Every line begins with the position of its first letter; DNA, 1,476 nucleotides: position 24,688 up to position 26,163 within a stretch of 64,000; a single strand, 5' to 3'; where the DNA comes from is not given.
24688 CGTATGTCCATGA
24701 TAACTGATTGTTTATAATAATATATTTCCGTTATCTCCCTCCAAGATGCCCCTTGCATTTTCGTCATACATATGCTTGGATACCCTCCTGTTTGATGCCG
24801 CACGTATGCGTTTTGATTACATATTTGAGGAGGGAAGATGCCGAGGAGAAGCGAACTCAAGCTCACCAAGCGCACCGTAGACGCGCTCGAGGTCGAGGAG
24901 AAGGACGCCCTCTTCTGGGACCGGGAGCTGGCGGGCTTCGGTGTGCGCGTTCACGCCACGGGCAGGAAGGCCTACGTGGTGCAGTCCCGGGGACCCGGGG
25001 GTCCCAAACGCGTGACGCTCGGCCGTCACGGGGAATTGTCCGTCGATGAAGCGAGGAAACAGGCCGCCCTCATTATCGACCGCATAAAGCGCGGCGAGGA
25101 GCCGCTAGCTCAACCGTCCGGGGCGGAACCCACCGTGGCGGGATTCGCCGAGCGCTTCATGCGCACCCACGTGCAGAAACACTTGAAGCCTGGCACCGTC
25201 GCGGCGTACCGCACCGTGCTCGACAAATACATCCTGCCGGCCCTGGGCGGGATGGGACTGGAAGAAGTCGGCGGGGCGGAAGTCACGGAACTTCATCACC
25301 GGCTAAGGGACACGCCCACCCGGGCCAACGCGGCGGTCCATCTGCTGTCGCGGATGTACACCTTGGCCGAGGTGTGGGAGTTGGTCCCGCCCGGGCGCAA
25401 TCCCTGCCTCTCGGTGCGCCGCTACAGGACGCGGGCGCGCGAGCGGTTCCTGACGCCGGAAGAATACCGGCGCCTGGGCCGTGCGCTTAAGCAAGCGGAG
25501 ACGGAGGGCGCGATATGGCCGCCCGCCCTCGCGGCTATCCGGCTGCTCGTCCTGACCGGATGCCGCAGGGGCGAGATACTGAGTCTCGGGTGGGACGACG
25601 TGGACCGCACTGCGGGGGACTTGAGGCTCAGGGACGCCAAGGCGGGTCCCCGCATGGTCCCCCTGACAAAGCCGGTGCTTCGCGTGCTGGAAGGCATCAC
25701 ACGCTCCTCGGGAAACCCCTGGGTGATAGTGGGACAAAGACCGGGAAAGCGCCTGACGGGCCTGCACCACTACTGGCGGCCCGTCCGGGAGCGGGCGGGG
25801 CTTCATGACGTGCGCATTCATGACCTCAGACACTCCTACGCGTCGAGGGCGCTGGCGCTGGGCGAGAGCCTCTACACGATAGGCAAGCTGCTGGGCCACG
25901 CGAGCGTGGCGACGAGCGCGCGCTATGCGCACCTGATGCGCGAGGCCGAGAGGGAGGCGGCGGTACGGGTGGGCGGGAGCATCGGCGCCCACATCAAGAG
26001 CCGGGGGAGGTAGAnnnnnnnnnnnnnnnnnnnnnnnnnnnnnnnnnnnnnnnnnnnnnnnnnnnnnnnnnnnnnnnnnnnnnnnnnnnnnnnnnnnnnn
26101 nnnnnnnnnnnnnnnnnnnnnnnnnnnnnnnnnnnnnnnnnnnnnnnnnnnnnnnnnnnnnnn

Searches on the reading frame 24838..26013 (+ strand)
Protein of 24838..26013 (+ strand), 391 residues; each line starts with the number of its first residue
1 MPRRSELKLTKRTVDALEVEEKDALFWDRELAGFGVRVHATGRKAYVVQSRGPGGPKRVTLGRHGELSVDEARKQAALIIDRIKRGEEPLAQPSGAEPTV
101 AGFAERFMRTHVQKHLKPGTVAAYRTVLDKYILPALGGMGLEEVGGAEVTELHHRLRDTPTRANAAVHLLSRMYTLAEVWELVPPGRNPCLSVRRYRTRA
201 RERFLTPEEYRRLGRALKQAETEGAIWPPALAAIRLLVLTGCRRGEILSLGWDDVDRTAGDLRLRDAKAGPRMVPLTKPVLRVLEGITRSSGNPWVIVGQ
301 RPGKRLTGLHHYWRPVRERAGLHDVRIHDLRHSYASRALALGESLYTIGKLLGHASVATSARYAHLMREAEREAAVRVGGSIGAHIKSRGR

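Call 12: search_protein_families(library=pfam, proteins=[window:24838-26013:+], max_evalue=0.01)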
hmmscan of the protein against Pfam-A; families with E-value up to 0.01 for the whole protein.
window:24838-26013:+ (391 aa): 3 families
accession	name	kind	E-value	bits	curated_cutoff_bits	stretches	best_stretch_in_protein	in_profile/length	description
PF00589.27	Phage_integrase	-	5.4e-21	75.6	27.1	1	204-367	2-169/172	Phage integrase family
PF13356.12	Arm-DNA-bind_3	-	1.4e-11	44.8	27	1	9-92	1-79/83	Arm DNA-binding domain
PF14659.12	Phage_int_SAM_3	-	4.2e-05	24.1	22.6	1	100-150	2-51/58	Phage integrase, N-terminal SAM-like domain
